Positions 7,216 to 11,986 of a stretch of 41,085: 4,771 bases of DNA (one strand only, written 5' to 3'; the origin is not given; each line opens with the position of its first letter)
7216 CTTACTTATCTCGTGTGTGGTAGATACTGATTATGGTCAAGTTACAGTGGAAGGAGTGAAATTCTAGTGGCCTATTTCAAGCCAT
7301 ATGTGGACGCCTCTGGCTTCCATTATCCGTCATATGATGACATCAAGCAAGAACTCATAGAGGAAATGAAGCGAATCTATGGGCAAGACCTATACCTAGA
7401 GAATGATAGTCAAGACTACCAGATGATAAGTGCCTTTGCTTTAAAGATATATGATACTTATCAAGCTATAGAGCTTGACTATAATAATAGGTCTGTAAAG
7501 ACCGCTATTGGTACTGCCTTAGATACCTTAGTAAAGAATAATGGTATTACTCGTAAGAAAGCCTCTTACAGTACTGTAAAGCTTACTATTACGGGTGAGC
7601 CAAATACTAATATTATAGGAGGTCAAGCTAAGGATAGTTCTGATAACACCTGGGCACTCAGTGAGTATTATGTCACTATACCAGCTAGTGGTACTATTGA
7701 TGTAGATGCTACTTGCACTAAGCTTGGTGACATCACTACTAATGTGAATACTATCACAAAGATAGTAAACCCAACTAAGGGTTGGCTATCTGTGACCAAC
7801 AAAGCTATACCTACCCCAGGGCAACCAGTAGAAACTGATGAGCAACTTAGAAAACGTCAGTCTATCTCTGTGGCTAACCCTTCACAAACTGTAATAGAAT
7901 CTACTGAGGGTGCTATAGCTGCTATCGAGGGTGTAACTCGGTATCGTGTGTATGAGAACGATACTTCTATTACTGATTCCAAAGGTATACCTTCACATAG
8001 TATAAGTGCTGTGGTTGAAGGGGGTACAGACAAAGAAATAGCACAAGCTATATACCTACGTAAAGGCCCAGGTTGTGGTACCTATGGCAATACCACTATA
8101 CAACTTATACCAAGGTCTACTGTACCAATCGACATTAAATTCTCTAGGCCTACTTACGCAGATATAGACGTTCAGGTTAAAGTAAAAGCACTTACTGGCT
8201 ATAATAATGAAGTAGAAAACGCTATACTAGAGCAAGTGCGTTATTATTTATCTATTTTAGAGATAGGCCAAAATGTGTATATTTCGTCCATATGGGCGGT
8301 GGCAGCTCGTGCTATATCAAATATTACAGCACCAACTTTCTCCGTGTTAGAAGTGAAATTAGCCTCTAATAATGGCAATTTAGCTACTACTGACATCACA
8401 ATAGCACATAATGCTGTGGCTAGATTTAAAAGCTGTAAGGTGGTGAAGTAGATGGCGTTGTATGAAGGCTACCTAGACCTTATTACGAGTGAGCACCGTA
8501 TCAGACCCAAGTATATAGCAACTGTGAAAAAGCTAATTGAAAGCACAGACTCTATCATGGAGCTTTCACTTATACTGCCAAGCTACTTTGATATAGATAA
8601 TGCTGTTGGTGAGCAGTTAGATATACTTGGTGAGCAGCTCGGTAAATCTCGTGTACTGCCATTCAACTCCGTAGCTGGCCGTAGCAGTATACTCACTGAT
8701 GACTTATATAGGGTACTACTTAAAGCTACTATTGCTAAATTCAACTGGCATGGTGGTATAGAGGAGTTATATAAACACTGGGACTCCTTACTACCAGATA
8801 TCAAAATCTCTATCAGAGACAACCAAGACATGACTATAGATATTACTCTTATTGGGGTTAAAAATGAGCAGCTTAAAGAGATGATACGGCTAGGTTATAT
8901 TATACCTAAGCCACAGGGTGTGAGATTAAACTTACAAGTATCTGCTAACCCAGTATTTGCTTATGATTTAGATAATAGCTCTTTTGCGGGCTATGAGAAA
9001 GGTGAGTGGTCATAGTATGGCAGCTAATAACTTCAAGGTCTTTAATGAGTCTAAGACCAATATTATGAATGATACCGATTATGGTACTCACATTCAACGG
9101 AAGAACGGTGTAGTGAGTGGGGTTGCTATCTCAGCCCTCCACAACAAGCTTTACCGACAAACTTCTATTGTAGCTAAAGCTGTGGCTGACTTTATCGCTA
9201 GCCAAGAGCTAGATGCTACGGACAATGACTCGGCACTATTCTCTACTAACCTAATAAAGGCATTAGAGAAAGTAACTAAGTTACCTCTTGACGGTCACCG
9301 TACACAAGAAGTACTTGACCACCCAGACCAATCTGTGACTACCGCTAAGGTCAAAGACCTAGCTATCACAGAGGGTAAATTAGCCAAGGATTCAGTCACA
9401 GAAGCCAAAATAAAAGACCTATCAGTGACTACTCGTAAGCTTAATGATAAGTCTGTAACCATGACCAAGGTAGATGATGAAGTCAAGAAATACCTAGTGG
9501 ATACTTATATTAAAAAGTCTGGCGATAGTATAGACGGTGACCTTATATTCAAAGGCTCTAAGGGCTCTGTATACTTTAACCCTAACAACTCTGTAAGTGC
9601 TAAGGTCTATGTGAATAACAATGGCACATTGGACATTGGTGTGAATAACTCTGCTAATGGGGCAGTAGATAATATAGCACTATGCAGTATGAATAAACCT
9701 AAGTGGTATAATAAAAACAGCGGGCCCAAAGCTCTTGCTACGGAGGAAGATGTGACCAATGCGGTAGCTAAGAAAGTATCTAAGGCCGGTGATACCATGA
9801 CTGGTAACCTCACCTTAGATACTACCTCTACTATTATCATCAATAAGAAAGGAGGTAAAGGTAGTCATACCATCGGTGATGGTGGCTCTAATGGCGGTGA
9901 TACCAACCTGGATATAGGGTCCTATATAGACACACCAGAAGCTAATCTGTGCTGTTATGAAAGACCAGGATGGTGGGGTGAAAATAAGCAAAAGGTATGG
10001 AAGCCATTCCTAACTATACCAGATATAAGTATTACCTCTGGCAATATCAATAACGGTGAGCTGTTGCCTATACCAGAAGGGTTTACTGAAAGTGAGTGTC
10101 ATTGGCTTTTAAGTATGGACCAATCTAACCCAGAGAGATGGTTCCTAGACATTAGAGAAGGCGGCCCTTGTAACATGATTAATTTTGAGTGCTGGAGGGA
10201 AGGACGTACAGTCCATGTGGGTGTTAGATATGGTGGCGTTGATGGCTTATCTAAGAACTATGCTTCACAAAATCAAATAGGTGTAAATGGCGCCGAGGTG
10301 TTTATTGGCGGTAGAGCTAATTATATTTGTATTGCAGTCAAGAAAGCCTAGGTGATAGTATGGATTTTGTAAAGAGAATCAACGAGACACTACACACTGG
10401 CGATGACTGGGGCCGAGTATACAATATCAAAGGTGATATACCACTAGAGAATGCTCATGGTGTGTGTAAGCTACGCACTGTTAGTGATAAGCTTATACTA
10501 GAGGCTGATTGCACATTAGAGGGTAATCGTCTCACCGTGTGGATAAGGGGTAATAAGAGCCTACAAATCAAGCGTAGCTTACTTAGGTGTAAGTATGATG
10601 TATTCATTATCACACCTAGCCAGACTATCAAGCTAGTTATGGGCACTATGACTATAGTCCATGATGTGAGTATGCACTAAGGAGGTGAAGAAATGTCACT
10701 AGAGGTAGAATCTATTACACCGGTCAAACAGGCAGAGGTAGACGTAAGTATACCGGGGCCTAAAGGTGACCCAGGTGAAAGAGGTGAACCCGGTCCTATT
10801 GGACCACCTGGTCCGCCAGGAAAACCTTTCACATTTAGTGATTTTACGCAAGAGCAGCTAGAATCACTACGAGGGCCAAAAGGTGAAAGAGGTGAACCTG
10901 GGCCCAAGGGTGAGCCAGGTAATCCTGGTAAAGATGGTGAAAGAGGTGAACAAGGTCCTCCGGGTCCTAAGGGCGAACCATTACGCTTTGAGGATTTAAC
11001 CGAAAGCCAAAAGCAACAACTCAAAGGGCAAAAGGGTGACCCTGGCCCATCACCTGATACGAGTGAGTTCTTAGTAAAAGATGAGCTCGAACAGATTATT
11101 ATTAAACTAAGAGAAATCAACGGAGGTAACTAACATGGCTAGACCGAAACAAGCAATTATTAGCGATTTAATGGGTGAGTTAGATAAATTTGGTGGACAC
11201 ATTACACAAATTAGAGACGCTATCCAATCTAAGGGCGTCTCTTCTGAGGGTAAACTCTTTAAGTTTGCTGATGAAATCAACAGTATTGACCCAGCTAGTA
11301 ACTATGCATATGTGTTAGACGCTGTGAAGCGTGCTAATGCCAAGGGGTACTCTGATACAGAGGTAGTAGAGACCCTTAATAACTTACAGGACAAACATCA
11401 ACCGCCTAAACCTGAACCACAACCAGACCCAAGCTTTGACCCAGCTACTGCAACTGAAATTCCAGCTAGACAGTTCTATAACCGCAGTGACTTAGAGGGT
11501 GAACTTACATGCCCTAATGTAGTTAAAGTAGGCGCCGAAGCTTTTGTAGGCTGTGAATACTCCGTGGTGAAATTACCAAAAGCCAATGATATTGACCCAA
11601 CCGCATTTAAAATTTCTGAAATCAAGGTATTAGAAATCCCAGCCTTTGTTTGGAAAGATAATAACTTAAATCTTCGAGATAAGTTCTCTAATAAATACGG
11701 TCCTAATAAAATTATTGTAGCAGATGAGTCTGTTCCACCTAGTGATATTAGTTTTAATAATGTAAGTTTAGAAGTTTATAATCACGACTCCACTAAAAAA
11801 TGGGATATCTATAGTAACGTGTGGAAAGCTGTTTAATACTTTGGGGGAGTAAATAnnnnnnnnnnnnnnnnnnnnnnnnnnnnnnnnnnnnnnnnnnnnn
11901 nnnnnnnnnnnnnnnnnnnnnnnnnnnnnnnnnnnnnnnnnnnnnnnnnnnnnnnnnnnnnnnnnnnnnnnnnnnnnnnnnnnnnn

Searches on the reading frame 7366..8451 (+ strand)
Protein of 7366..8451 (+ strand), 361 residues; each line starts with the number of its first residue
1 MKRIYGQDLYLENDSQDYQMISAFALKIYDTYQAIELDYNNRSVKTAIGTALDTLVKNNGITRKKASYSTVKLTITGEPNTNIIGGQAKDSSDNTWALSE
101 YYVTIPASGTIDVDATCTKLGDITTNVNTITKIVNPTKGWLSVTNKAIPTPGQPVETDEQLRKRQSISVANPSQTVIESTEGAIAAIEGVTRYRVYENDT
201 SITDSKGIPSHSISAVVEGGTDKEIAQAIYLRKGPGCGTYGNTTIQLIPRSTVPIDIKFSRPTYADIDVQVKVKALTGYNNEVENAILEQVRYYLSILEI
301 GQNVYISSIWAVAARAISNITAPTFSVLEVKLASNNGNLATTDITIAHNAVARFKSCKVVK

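Call 86: search_protein_families(library=phrogs, proteins=[window:7366-8451:+], max_evalue=0.00001)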
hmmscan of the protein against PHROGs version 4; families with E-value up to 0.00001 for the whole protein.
window:7366-8451:+ (361 aa): 1 family
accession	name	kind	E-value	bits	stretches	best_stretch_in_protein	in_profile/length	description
phrog_6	-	tail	3.4e-54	185.4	1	5-359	86-403/548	baseplate wedge subunit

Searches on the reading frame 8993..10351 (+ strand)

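Call 86: search_protein_families(library=phrogs, proteins=[window:8993-10351:+], max_evalue=0.00001)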
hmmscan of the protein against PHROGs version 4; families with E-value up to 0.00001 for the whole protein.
window:8993-10351:+ (452 aa): 3 families
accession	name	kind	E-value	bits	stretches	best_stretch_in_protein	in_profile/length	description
phrog_11303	-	tail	7.4e-11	43.3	1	9-93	1-88/231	tail fiber protein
phrog_28766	-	tail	1.5e-09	37.7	1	111-225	167-270/472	tail fiber protein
phrog_892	-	tail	3.7e-09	36.7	1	111-163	346-398/782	tail fiber protein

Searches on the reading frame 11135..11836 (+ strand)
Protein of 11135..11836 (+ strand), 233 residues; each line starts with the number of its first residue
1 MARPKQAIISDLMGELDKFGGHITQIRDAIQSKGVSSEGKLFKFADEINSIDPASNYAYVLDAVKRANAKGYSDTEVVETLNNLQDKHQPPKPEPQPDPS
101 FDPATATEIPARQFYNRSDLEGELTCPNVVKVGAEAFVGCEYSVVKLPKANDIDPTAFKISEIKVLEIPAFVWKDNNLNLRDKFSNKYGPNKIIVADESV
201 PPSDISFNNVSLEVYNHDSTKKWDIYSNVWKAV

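Call 3: search_protein_families(library=phrogs, proteins=[window:11135-11836:+], max_evalue=0.1)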
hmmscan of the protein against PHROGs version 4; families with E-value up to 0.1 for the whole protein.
window:11135-11836:+ (233 aa): 1 family
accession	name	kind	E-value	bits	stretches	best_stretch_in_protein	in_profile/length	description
phrog_22483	-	unknown function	9.4e-56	190.2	1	101-231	176-304/306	-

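Call 4: search_protein_families(library=pfam, proteins=[window:11135-11836:+], max_evalue=0.1)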
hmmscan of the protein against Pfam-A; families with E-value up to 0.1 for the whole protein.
window:11135-11836:+ (233 aa): 2 families
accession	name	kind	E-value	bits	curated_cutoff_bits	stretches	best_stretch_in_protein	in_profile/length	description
PF13306.12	LRR_5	-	0.00064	20.1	27.7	1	107-169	23-87/127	BspA type Leucine rich repeat region (6 copies)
PF23255.1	DUF7070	-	0.014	15.6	27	1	59-87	5-34/49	Domain of unknown function (DUF7070)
